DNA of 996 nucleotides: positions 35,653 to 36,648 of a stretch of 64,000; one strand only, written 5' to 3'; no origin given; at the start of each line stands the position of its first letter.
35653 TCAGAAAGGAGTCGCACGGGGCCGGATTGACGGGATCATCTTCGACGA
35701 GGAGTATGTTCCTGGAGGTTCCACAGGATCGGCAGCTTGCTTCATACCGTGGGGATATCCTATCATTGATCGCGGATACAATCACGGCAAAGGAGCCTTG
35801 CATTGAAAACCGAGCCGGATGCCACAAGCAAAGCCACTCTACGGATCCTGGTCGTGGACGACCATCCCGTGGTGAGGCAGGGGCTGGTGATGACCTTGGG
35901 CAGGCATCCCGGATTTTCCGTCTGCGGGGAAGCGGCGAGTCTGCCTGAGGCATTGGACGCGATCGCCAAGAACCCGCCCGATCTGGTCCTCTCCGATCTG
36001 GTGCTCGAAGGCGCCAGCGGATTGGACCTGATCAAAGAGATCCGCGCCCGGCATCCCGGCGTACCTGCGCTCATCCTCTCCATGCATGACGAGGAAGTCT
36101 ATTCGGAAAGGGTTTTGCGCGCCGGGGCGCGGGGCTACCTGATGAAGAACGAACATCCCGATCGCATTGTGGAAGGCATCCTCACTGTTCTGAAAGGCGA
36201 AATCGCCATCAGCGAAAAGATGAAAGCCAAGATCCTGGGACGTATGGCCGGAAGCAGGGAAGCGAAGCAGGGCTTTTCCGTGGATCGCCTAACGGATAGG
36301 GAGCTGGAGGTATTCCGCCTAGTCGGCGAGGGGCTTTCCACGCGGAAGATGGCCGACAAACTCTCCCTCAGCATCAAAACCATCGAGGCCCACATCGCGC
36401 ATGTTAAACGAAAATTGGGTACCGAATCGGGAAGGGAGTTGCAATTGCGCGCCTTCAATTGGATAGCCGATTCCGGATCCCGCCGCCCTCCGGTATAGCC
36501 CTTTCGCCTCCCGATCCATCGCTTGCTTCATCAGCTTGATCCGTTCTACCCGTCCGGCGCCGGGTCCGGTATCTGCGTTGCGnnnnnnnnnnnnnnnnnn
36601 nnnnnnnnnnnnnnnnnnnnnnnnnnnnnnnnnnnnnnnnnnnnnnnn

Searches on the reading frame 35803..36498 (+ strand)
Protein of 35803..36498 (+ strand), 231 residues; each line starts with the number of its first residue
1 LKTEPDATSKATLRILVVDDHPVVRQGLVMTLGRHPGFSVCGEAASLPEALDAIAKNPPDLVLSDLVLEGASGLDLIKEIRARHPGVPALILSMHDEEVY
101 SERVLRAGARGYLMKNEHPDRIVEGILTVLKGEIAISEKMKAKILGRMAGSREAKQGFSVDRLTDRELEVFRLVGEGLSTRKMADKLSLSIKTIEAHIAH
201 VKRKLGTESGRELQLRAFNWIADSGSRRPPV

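Call 7: search_protein_families(library=pfam, proteins=[window:35803-36498:+], max_evalue=1)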
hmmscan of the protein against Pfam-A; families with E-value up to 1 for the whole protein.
window:35803-36498:+ (231 aa): 6 families
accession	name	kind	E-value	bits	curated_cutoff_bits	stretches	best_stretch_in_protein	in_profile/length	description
PF00072.30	Response_reg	-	5.7e-26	91.3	30.2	1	15-124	1-108/111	Response regulator receiver domain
PF00196.25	GerE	-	5.2e-14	52.1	23.5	1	162-213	2-53/57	Bacterial regulatory proteins, luxR family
PF08281.18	Sigma70_r4_2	-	7.5e-05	22.7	25.7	1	161-205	9-54/54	Sigma-70, region 4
PF14493.12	HTH_40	-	0.007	17.1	27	1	169-203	4-38/89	Helix-turn-helix domain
PF00126.33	HTH_1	-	0.021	15.2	26.6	1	166-207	2-43/60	Bacterial regulatory helix-turn-helix protein, lysR family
PF13646.12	HEAT_2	-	0.045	14.5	27.7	1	7-64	30-81/88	HEAT repeats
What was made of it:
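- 35803..36498 (+): Intact NarL/LuxR-type response regulator (REC + GerE), divergent from the remnant. Pfam (call 7).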

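Call 13: find_encoding_contigs(protein=window:35803-36495:+, flank=10000, max_places=10)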
Protein seq(231 aa) (231 aa): no gene with exactly this product is on record in the collection.
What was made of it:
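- Tried and rejected: Exact look-up of the NarL protein from the TTG start: not on record (call 13).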

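Call 14: find_related_loci(query=window:35803-36495:+, collection=genome_contigs, flank=10000)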
Query seq(231 aa) (231 aa) in genome_contigs; peptide patterns used: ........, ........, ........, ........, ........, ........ (x = any residue, [..] = any of these).
157 stretches matched a pattern; 42 encode a relative of the query (tblastn E <= 1e-3); 42 distinct loci.
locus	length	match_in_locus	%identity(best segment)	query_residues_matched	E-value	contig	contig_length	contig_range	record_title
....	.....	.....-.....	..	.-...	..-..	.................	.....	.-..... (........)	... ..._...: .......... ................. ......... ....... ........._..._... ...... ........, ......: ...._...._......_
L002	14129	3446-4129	46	1-227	6e-58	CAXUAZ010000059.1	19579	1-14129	MAG TPA_asm: uncultured Chthoniobacterales bacterium isolate public_SRR14722149_metawrap_bin.10 genome assembly, contig:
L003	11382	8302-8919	47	3-213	3e-57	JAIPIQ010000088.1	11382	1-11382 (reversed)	MAG: Candidatus Neomarinimicrobiota bacterium isolate Tobar13.5m-G82 Tobar13-5m-C6495, whole genome shotgun sequence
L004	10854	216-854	45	9-220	4e-54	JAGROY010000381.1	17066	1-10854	MAG: Verrucomicrobiia bacterium isolate HKST-UBA30 2009_144075, whole genome shotgun sequence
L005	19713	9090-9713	42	13-220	1e-53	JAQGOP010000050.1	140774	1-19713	MAG: Verrucomicrobia bacterium isolate RYN_616 scaffold_744303, whole genome shotgun sequence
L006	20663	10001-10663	42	12-231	5e-53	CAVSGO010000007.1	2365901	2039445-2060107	MAG: uncultured bacterium isolate MFD05684.bin.1.263 genome assembly, contig: contig_7410, whole genome shotgun sequence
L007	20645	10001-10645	43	4-221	1e-52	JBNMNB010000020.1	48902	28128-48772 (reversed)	MAG: Verrucomicrobiales bacterium isolate 3300054698_94 Ga0535670_0000643, whole genome shotgun sequence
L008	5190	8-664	42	11-229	5e-52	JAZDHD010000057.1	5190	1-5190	MAG: Pseudomonadota bacterium isolate MEGAHIT-group-0.299 k141_10703911, whole genome shotgun sequence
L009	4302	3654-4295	40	7-220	2e-50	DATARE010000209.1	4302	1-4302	MAG TPA_asm: Micropepsaceae bacterium isolate SMAG_U5485 k141_4618425, whole genome shotgun sequence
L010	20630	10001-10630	42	11-220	4e-50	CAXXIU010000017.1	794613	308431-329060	MAG: Desulfomonilaceae bacterium isolate 24c7a18b-b8c2-4fbd-b8d1-4b4dc3bc9637 genome assembly, contig: contig_17, whole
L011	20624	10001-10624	43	14-221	8e-49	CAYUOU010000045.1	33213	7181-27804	MAG TPA_asm: uncultured Desulfobacterales bacterium isolate SRP141376_co3_406 genome assembly, contig: NODE_3422_length_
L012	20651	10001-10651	39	4-220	7e-45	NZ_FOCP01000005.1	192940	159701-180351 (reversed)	Nitrosomonas marina strain Nm22, whole genome shotgun sequence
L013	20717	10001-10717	41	2-230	1e-55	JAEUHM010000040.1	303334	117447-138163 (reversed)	MAG: Verrucomicrobiaceae bacterium isolate new MAG-17 k141_416135, whole genome shotgun sequence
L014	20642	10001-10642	38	7-222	1e-44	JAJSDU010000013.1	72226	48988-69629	MAG: Nitrosomonas sp. isolate slu-bin5 NODE_13_length_72226_cov_7.121346, whole genome shotgun sequence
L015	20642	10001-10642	39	7-222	2e-44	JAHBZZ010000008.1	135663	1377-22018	MAG: Nitrosomonas sp. isolate ACE_PRO54 PRO54_8, whole genome shotgun sequence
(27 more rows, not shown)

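Call 22: find_homologous_proteins(query=window:35803-36495:+, max_evalue=1e-40)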
Query seq(231 aa) (231 aa): 4510 proteins with E <= 1e-40 among 8000 candidates; the best 120 are listed.
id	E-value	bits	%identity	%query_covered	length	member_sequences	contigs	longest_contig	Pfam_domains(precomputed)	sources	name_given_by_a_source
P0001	1.7e-132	458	100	93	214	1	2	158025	PF00196.26,PF00072.31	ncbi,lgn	-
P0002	1.8e-108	379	76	99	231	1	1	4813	PF00196.26,PF00072.31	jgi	jgi:DNA-binding NarL/FixJ family response regulator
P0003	2.6e-97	343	70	98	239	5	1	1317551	PF00196.26,PF08281.19,PF00072.31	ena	-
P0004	1.1e-95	338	79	87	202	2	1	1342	PF00196.26,PF00072.31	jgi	jgi:DNA-binding NarL/FixJ family response regulator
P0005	6.6e-94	332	65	100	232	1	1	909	PF00196.26,PF08281.19,PF00072.31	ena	-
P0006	1.1e-91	324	68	94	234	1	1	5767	PF00196.26,PF08281.19,PF00072.31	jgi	jgi:DNA-binding NarL/FixJ family response regulator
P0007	2.5e-91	323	66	98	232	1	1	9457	PF00196.26,PF08281.19,PF00072.31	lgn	-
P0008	6.1e-89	315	65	98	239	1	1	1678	PF00196.26,PF08281.19,PF00072.31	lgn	-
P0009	3.4e-88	313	67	93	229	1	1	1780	PF00196.26,PF08281.19,PF00072.31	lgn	-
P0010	4.5e-88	313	64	97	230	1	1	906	PF00196.26,PF08281.19,PF00072.31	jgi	jgi:DNA-binding NarL/FixJ family response regulator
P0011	1.1e-87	311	62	99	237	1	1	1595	PF00196.26,PF00072.31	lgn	-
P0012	1.5e-86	308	67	92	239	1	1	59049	PF00196.26,PF00072.31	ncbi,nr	ncbi:MAG: two component transcriptional regulator, LuxR family [Fibrobacteres bacterium]|nr:two comp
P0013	2.9e-86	307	64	93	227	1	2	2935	PF00196.26,PF08281.19,PF00072.31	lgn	-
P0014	1.1e-85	305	61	99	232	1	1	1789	PF00196.26,PF00072.31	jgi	jgi:DNA-binding NarL/FixJ family response regulator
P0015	1.7e-85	304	65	90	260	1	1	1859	PF00196.26,PF08281.19,PF00072.31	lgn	-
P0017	1.3e-83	298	65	93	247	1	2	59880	PF00196.26,PF08281.19,PF00072.31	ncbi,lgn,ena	-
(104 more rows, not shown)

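Call 24: find_encoding_contigs(protein=P0001, flank=6000, max_places=6)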
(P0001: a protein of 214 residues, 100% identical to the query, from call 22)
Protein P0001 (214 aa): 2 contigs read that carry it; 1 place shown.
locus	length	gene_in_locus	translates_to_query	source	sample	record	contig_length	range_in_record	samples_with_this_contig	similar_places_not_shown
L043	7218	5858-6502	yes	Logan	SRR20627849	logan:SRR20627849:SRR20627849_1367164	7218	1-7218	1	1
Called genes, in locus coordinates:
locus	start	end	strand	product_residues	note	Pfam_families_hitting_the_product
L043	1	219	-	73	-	?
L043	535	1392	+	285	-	PF14394:DUF4423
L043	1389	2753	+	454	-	PF13385:Laminin_G_3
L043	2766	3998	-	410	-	PF04542:Sigma70_r2, PF08281:Sigma70_r4_2 (weak), PF20239:DUF6596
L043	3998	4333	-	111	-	PF03795:YCII (weak)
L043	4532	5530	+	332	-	-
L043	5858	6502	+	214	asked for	PF00072:Response_reg, PF00196:GerE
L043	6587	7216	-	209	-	?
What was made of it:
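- The gene calls recorded for that contig include no gene in this interval (call 24).
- Tried and rejected: The collection holds a 214-aa call from a later start (P0001, call 22), which did work (call 24).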

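Call 25: find_encoding_contigs(protein=P0003, flank=8000, max_places=4)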
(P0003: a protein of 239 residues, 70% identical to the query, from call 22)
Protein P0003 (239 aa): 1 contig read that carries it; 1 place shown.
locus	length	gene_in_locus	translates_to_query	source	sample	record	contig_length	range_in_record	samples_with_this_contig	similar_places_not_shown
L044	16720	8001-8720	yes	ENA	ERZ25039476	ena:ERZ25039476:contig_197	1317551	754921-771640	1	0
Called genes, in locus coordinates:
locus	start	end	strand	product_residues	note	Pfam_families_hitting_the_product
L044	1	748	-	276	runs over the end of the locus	PF08543:Phos_pyr_kin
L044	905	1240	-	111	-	-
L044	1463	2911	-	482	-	-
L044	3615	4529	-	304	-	PF07726:AAA_3, PF07728:AAA_5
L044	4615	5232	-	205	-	PF00072:Response_reg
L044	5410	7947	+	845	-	PF05231:MASE1, PF00989:PAS, PF13426:PAS_9, PF08447:PAS_3 (weak), PF00512:HisKA, PF02518:HATPase_c, PF00072:Response_reg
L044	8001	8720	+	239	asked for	PF00072:Response_reg, PF00196:GerE, PF08281:Sigma70_r4_2 (weak)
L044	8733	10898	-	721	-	PF08448:PAS_4 (weak), PF13426:PAS_9 (faint), PF00512:HisKA, PF02518:HATPase_c, PF00072:Response_reg, PF01627:Hpt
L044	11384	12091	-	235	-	-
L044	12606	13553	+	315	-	PF01134:GIDA (faint), PF03486:HI0933_like (faint), PF07992:Pyr_redox_2, PF12831:FAD_oxidored (weak), PF13738:Pyr_redox_3, PF00070:Pyr_redox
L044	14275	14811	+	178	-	PF00059:Lectin_C, PF07589:PEP_exosort_dom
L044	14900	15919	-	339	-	PF13524:Glyco_trans_1_2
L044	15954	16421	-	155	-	-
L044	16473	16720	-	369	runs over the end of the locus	PF00370:FGGY_N, PF02782:FGGY_C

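Call 29: find_encoding_contigs(protein=P0002, flank=8000, max_places=3)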
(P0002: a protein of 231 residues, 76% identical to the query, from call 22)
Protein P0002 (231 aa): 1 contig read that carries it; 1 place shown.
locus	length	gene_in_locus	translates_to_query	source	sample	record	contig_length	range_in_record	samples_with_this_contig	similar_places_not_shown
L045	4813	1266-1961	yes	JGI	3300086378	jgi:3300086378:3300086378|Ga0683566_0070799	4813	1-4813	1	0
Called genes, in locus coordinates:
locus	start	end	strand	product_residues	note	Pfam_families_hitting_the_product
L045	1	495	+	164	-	?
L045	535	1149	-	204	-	PF00072:Response_reg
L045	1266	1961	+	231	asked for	PF00072:Response_reg, PF00196:GerE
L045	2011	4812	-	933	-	PF13188:PAS_8 (faint), PF13426:PAS_9 (faint), PF00512:HisKA, PF02518:HATPase_c, PF00072:Response_reg, PF01627:Hpt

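Call 30: find_encoding_contigs(protein=P0012, flank=8000, max_places=3)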
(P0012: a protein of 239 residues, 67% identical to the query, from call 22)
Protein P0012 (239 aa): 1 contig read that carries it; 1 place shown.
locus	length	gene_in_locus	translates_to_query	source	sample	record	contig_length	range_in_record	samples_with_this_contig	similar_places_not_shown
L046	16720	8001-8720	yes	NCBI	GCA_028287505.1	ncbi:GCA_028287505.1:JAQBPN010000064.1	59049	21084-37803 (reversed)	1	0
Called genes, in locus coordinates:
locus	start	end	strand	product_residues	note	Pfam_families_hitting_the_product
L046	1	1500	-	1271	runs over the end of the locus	PF13287:Fn3_assoc, PF13290:CHB_HEX_C_1, PF13287:Fn3_assoc, PF13290:CHB_HEX_C_1, PF13287:Fn3_assoc, PF13290:CHB_HEX_C_1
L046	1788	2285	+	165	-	-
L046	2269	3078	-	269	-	PF08543:Phos_pyr_kin, PF00294:PfkB (weak)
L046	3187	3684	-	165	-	-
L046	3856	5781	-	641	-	-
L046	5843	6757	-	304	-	PF07726:AAA_3, PF07728:AAA_5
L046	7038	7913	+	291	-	-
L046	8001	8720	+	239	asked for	PF00072:Response_reg, PF00196:GerE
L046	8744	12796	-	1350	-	PF05231:MASE1, PF13426:PAS_9 (weak), PF08448:PAS_4, PF08447:PAS_3, PF00512:HisKA, PF02518:HATPase_c, PF00072:Response_reg, PF01627:Hpt, +2 more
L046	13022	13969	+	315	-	PF03486:HI0933_like (faint), PF07992:Pyr_redox_2, PF12831:FAD_oxidored (weak), PF13738:Pyr_redox_3, PF00070:Pyr_redox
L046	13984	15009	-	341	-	PF13524:Glyco_trans_1_2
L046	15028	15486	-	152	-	-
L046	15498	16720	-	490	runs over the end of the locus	PF00370:FGGY_N, PF02782:FGGY_C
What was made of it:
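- L046 does without the whole REC gene and places NarL 87 nt after the upstream gene (call 30).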

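Call 31: find_encoding_contigs(protein=P0017, flank=8000, max_places=3)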
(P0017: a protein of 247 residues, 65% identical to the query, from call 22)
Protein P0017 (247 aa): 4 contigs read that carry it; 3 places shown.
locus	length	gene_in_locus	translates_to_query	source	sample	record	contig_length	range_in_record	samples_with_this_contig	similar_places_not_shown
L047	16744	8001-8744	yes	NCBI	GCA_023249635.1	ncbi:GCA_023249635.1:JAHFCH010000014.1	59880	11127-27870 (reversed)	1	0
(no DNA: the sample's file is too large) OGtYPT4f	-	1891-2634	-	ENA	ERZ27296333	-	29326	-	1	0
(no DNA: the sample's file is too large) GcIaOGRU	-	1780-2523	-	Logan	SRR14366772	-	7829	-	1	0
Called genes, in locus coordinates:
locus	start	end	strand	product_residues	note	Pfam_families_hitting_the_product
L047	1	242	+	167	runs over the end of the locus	-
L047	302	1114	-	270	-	PF08543:Phos_pyr_kin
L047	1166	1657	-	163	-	-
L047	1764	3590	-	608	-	-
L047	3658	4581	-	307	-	PF07726:AAA_3, PF07728:AAA_5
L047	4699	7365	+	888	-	PF05231:MASE1, PF00989:PAS (weak), PF13426:PAS_9, PF00512:HisKA, PF02518:HATPase_c, PF00072:Response_reg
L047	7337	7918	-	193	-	PF00072:Response_reg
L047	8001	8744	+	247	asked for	PF00072:Response_reg, PF00196:GerE, PF08281:Sigma70_r4_2 (weak)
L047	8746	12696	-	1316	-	PF05231:MASE1, PF00989:PAS (weak), PF08448:PAS_4 (faint), PF13188:PAS_8 (faint), PF00512:HisKA, PF02518:HATPase_c, PF00072:Response_reg, PF01627:Hpt, +1 more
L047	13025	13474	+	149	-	PF00072:Response_reg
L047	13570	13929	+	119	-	PF00072:Response_reg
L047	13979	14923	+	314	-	PF01134:GIDA (faint), PF01266:DAO (faint), PF03486:HI0933_like (faint), PF07992:Pyr_redox_2, PF12831:FAD_oxidored (weak), PF13738:Pyr_redox_3, PF00070:Pyr_redox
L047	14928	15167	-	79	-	PF13524:Glyco_trans_1_2 (weak)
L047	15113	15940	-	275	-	-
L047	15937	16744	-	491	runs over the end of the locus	PF00370:FGGY_N, PF02782:FGGY_C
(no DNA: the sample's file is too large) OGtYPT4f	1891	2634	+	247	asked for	PF00072:Response_reg, PF00196:GerE, PF08281:Sigma70_r4_2 (weak)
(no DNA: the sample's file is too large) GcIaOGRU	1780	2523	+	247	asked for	PF00072:Response_reg, PF00196:GerE, PF08281:Sigma70_r4_2 (weak)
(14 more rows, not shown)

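Call 37: list_cluster_members(proteins=[P0001, P0012, P0017])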
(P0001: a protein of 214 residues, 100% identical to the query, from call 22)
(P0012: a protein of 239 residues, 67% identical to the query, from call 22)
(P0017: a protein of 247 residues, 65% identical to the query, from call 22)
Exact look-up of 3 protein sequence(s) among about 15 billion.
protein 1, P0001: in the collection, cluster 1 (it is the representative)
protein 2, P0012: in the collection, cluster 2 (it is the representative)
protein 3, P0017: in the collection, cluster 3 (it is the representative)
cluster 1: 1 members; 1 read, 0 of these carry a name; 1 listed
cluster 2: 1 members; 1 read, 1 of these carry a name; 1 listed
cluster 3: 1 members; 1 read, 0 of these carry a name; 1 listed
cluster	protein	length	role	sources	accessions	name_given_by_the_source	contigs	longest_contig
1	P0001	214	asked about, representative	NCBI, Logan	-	-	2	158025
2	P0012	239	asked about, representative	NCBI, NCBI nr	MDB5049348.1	MAG: two component transcriptional regulator, LuxR family [Fibrobacteres bacterium] | two component transcriptional regulator, LuxR family [Fibrobacterota bacterium]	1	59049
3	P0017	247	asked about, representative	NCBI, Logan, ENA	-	-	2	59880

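Call 41: find_encoding_contigs(protein=P0004, flank=3000, max_places=3)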
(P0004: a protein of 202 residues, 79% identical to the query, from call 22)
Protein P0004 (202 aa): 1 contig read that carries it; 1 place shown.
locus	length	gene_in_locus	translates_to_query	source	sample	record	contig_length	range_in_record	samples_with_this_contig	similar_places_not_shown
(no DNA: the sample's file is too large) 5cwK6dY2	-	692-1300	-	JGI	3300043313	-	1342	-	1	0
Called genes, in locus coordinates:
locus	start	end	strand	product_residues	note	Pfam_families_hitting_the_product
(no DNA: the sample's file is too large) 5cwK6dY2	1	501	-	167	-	?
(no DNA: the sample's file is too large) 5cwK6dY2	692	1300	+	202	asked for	PF00072:Response_reg, PF00196:GerE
